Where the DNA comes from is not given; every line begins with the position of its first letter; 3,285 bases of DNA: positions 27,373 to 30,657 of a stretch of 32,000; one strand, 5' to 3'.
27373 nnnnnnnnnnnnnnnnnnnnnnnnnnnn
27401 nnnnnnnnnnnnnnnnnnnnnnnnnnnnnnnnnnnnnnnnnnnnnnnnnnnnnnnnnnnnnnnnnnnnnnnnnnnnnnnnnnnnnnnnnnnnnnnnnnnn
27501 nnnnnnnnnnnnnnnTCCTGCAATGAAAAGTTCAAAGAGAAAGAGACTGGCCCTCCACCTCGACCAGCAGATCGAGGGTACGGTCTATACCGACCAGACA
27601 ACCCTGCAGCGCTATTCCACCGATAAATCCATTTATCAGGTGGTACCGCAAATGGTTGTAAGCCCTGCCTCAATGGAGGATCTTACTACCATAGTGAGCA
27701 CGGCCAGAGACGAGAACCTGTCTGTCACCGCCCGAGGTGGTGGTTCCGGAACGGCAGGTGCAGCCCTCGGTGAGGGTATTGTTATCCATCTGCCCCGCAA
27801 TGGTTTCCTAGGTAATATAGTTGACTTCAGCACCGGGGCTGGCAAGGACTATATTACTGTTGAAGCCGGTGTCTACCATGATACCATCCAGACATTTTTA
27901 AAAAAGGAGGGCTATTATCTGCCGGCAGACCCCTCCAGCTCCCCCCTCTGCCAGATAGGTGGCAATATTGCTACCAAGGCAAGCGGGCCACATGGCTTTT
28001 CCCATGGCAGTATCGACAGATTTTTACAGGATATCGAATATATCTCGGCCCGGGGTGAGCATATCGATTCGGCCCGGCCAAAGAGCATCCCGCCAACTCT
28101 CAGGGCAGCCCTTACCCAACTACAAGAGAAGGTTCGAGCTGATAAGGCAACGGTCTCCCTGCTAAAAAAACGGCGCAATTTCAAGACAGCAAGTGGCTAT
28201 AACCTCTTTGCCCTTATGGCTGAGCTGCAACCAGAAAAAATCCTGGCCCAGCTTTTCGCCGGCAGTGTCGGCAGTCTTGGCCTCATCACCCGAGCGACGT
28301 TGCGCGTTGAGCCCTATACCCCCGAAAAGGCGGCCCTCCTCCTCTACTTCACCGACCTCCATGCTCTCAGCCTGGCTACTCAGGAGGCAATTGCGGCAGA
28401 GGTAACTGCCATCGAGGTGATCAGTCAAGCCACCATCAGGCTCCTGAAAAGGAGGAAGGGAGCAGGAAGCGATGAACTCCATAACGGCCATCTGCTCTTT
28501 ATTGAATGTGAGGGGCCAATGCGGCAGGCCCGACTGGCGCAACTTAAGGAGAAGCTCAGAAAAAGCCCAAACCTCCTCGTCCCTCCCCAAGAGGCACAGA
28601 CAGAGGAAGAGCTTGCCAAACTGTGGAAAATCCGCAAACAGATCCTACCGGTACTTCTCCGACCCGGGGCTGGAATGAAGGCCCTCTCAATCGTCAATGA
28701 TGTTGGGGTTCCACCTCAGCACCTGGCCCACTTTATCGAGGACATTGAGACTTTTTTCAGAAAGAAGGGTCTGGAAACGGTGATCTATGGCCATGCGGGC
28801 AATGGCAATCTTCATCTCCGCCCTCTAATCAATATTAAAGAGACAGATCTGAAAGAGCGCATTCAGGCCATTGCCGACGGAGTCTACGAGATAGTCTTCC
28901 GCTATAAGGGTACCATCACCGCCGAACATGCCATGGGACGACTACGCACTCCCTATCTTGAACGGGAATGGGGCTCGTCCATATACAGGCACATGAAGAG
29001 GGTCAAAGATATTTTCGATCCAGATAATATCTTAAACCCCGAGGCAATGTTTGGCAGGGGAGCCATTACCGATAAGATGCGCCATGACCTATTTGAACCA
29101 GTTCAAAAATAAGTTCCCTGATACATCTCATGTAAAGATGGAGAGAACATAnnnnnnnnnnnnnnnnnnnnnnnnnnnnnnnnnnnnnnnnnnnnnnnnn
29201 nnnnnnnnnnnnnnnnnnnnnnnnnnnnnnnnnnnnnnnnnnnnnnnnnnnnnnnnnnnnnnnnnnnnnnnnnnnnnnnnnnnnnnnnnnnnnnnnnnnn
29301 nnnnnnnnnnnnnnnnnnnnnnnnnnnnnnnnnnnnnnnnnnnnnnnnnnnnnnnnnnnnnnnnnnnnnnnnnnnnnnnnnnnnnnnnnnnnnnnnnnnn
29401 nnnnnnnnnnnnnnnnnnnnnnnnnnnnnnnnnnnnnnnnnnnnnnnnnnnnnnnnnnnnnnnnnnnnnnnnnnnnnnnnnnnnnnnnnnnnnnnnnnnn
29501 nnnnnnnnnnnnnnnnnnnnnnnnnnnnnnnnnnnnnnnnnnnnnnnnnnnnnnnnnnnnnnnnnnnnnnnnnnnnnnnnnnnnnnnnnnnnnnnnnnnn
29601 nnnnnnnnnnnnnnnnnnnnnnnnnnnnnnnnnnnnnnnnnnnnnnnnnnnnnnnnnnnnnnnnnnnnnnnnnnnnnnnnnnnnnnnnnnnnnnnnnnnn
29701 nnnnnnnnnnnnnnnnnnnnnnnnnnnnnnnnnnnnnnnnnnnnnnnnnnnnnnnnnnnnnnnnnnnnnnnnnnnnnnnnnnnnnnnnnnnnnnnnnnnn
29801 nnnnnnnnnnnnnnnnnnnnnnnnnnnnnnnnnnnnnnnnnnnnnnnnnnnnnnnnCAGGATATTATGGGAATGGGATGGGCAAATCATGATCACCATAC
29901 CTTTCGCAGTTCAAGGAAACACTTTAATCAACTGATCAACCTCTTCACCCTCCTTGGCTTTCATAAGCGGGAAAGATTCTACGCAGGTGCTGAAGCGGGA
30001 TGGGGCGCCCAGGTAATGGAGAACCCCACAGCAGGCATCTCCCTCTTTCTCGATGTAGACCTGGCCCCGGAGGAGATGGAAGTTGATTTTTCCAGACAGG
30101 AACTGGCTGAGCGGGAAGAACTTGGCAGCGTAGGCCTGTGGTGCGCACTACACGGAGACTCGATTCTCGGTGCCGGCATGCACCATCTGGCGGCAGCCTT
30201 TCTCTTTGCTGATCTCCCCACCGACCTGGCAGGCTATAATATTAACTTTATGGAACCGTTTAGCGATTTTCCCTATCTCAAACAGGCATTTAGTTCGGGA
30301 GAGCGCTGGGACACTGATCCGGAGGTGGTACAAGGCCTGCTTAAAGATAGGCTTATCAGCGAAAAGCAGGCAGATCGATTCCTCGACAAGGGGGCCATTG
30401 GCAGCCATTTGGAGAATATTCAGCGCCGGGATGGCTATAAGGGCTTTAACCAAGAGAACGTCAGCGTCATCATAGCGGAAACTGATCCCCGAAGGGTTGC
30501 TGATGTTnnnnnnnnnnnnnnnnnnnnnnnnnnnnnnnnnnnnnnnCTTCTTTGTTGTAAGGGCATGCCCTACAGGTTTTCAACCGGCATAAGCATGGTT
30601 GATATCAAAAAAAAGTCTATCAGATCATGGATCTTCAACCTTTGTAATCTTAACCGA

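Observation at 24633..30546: Four-gene operon matching the lysine -> 2-aminoadipate -> 2-oxoadipate -> D-2-hydroxyglutarate -> 2-oxoglutarate route, in an anaerobe-like genomic context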

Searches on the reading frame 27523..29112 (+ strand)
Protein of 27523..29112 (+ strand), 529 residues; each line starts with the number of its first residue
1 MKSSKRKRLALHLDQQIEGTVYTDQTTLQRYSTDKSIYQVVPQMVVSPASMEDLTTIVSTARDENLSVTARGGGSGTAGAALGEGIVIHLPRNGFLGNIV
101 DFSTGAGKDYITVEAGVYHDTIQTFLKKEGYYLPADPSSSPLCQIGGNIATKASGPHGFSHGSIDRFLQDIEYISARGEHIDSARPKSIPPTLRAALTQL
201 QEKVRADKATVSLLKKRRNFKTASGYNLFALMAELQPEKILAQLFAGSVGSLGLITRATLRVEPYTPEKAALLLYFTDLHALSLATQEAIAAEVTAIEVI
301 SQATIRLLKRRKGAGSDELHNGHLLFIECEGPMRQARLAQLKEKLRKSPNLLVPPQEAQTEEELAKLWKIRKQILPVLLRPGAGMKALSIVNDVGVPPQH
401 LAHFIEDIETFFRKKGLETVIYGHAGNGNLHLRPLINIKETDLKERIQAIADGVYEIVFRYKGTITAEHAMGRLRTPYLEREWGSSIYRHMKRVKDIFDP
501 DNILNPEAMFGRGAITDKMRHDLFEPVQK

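Call 3: search_protein_families(library=pfam, proteins=[window:27523-29112:+], max_evalue=0.01)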
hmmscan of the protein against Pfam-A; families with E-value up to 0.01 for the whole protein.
window:27523-29112:+ (529 aa): 2 families
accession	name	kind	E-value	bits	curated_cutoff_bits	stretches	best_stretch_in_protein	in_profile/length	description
PF02913.24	FAD-oxidase_C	-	1.8e-50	172.4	21.2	1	269-507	5-246/248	FAD linked oxidases, C-terminal domain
PF01565.28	FAD_binding_4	-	4e-28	98.3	26.4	1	42-182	1-137/139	FAD binding domain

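Call 4: search_protein_families(library=ncbifam, proteins=[window:27523-29112:+], max_evalue=0.01)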
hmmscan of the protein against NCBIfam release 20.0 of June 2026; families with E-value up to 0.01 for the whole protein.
window:27523-29112:+ (529 aa): 7 families
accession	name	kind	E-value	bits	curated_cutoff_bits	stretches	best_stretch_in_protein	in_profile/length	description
NF049975.1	2HglutDHaseYdiJ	equivalog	3.1e-67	227.2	1350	1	14-507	24-537/1018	D-2-hydroxyglutarate dehydrogenase YdiJ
TIGR00387.1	glcD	equivalog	3.2e-59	200.8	567.9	2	241-506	149-411/413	glycolate oxidase subunit GlcD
NF008408.0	PRK11230.1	equivalog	2.3e-36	125.3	897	2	241-507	206-469/499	glycolate oxidase subunit GlcD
NF008439.0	PRK11282.1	equivalog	9.9e-13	47.6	284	1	50-181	7-134/358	glycolate oxidase subunit GlcE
TIGR01678.1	FAD_lactone_ox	subfamily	1.1e-10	41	396.8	1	36-182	9-148/438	sugar 1,4-lactone oxidase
NF053785.1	DcplphribOxDprE1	equivalog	1.9e-06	27.4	500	1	44-188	17-154/449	decaprenylphosphoryl-beta-D-ribose oxidase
TIGR01679.1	bact_FAD_ox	subfamily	0.00017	20.6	292.25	1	39-186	9-146/419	FAD-linked oxidoreductase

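Call 7: search_solved_structures(query=window:27523-29112:+, max_evalue=1e-10)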
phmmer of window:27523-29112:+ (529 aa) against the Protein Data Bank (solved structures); distinct sequences matched with E-value up to 1e-10: 9.
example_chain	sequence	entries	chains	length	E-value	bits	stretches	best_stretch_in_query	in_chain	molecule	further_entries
9qgz_A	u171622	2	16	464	2.1e-34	122.2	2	241-511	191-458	Glycolate oxidase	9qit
3pm9_A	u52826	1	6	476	2.9e-32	115.2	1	240-507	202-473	Putative oxidoreductase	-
7qh2_C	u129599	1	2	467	6.3e-30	107.5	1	241-508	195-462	Lactate dehydrogenase (NAD(+),ferredoxin) subunit LctD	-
8jdc_A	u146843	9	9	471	4.4e-27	98.1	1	241-507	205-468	Probable D-lactate dehydrogenase, mitochondrial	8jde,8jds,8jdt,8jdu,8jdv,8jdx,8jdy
6lpn_A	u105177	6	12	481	6.5e-27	97.6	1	241-507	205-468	D-2-hydroxyglutarate dehydrogenase, mitochondrial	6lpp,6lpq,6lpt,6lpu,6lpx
8jdb_A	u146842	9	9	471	1.1e-25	93.6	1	241-507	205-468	Probable D-lactate dehydrogenase, mitochondrial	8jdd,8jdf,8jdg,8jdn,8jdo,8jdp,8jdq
4bby_A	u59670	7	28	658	8.1e-11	44.5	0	35-179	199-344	ALKYLDIHYDROXYACETONEPHOSPHATE SYNTHASE, PEROXISOMAL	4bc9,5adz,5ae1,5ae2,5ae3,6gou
4bca_A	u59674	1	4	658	8.2e-11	44.5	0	35-179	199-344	ALKYLDIHYDROXYACETONEPHOSPHATE SYNTHASE, PEROXISOMAL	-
4bc7_A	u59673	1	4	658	8.6e-11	44.4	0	35-179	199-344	ALKYLDIHYDROXYACETONEPHOSPHATE SYNTHASE, PEROXISOMAL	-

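Call 38: search_solved_structures(query=window:27523-29112:+, max_evalue=1e-20, show_alignments=5)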
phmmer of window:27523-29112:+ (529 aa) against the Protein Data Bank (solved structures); distinct sequences matched with E-value up to 1e-20: 6.
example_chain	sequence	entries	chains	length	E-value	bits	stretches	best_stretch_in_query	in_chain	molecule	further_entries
9qgz_A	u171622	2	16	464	2.1e-34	122.2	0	241-511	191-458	Glycolate oxidase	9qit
3pm9_A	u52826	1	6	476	2.9e-32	115.2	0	240-507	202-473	Putative oxidoreductase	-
7qh2_C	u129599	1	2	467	6.3e-30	107.5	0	241-508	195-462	Lactate dehydrogenase (NAD(+),ferredoxin) subunit LctD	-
8jdc_A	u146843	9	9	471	4.4e-27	98.1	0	241-507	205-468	Probable D-lactate dehydrogenase, mitochondrial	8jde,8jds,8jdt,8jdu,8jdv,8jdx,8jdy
6lpn_A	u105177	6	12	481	6.5e-27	97.6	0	241-507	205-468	D-2-hydroxyglutarate dehydrogenase, mitochondrial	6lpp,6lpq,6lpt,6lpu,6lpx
8jdb_A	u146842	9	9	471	1.1e-25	93.6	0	241-507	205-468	Probable D-lactate dehydrogenase, mitochondrial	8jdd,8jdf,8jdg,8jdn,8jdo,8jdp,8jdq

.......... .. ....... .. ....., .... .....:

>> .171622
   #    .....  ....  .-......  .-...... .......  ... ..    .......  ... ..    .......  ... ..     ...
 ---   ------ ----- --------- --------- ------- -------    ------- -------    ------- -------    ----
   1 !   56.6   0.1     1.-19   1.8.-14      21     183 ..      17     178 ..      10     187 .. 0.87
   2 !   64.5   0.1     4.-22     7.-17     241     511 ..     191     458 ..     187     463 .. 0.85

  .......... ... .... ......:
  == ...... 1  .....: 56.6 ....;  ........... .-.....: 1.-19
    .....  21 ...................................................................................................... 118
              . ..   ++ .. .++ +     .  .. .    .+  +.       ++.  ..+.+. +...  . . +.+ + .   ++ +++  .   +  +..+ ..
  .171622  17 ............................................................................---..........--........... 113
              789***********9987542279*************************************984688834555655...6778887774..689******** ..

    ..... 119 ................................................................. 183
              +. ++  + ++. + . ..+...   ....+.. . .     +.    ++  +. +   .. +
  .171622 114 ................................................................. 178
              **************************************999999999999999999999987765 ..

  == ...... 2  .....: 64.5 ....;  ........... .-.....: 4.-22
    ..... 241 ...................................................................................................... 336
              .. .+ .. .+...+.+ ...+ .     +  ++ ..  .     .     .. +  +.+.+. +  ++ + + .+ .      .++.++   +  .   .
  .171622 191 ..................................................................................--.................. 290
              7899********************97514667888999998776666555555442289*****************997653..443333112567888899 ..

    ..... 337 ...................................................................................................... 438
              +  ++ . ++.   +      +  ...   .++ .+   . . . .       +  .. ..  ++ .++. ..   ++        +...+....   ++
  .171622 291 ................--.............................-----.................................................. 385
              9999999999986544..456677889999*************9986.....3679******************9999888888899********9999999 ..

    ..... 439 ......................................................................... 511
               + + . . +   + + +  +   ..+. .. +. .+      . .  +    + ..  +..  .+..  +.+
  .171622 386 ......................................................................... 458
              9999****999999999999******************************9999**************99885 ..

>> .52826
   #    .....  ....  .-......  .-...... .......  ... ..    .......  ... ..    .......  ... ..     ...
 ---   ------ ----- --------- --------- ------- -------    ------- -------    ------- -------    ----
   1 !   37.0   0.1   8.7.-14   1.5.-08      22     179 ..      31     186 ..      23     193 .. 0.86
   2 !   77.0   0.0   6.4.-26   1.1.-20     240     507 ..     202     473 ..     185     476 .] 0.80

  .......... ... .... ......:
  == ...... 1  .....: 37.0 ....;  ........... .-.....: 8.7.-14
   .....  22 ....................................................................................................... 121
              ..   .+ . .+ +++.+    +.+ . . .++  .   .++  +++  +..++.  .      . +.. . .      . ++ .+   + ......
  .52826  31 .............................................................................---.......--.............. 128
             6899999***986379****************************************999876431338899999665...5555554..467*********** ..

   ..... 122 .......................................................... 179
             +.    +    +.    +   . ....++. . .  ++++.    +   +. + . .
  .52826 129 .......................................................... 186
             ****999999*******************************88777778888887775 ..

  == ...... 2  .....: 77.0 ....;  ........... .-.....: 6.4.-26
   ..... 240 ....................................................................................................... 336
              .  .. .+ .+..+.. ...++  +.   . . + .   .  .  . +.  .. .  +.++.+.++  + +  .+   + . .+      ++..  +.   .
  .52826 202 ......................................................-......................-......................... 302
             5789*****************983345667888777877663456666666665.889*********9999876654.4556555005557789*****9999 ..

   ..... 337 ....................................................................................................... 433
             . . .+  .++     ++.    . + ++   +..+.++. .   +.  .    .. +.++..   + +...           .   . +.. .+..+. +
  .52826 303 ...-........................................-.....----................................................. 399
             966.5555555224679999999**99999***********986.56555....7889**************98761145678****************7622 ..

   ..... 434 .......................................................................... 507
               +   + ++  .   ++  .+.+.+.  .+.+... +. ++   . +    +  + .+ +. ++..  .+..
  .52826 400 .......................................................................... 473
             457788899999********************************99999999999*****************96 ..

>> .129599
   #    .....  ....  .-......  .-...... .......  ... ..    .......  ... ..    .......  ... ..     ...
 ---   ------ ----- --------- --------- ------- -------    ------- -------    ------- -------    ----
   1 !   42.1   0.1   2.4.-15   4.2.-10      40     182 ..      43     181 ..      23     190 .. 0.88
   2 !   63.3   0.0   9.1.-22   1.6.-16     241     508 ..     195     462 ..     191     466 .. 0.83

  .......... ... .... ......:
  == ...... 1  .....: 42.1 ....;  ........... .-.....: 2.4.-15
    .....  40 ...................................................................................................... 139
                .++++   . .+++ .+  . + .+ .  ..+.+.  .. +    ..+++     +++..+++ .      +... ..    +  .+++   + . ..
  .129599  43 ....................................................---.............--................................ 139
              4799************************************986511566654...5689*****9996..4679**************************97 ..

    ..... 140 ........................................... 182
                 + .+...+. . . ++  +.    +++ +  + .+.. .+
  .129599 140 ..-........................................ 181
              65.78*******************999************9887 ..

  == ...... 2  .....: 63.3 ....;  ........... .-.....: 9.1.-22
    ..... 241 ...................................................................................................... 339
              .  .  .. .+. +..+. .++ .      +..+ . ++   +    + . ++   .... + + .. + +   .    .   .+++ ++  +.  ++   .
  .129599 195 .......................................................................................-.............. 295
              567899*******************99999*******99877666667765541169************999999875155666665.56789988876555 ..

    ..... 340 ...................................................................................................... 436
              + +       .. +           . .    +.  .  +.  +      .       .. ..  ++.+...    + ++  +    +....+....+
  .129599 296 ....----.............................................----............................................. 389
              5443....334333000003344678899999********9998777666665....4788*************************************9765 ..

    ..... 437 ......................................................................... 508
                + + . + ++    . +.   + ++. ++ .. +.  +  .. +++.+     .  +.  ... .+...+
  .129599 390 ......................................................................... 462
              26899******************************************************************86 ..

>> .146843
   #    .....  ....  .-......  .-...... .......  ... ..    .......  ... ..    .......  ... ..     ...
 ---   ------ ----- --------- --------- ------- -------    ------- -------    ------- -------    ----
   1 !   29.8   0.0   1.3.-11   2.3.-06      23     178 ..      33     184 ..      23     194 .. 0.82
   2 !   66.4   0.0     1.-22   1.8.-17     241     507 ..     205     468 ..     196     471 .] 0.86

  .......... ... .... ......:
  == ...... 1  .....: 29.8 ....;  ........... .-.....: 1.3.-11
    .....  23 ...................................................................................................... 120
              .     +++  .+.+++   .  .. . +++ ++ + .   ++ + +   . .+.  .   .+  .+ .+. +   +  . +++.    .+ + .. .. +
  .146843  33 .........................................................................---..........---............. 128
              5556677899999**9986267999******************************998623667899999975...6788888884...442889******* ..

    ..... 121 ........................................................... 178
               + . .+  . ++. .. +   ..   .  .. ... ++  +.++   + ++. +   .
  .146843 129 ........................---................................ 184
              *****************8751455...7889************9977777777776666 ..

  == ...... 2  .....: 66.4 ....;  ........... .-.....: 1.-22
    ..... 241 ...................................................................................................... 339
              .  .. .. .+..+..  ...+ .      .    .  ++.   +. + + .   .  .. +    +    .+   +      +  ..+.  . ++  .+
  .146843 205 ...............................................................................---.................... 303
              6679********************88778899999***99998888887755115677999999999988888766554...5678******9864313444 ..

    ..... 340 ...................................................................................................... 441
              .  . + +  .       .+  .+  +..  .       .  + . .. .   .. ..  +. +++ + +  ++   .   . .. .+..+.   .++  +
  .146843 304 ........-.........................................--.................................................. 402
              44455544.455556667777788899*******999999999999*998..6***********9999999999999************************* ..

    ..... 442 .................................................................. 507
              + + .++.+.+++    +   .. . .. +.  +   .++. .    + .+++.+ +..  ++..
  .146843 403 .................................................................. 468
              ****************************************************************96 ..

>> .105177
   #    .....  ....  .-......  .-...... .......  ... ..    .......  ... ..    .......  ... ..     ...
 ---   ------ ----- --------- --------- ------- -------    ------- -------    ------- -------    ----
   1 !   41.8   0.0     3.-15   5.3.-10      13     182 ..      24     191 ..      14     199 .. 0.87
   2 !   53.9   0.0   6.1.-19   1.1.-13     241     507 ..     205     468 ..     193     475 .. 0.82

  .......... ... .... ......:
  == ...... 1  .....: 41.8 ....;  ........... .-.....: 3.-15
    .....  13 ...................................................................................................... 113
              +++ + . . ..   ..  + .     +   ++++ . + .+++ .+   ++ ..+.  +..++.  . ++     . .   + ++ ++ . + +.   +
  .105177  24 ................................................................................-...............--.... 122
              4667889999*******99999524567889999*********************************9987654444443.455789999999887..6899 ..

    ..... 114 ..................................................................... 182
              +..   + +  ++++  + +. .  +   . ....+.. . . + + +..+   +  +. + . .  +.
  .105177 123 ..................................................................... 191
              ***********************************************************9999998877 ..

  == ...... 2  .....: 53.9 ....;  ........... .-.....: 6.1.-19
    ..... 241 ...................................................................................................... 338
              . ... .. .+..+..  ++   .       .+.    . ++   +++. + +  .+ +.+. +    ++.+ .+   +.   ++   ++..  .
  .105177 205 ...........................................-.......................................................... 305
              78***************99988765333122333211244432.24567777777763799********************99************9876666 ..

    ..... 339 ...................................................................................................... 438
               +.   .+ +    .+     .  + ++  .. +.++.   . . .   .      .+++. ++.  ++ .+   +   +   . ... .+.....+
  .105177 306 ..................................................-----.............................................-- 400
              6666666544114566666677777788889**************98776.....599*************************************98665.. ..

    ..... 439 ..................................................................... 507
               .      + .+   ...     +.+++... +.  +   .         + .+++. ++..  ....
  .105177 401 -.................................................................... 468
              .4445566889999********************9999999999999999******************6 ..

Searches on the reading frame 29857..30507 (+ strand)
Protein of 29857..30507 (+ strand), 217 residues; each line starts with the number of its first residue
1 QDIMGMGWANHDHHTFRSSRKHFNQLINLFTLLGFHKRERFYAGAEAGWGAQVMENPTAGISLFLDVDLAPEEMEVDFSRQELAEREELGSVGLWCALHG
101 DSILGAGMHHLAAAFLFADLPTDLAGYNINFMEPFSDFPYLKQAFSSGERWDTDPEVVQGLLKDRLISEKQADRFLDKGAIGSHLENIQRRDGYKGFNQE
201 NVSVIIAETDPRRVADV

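Call 48: predict_structure(alignment_id=A2)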
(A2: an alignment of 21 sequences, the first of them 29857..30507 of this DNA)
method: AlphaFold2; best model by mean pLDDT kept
length: 217 residues; sequences in the alignment: 21
mean_pLDDT: 54.1   pTM: 0.47
mean pLDDT of the five models: 54.1, 52.2, 46.0, 45.7, 45.5
residues with pLDDT >= 90: 0; 70-90: 61; 50-70: 62; < 50: 94
segments of 3 or more residues with pLDDT < 50: 1-17, 88-117, 135-143, 181-217
pLDDT, mean of each block of 10 residues (from residue 1): 29 46 73 78 60 71 65 73 58 35 24 39 60 48 50 74 80 74 42 34 35 38
secondary structure, 60 per line:
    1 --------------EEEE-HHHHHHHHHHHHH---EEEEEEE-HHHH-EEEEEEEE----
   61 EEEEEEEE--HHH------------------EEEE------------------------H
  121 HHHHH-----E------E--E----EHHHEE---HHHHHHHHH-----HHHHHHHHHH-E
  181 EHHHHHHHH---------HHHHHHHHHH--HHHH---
elements in order: E15-18 H20-32 E36-42 H44-47 E49-56 E61-68 E92-95 H120-125 H155-163 H169-178 H182-189 H199-208 H211-214
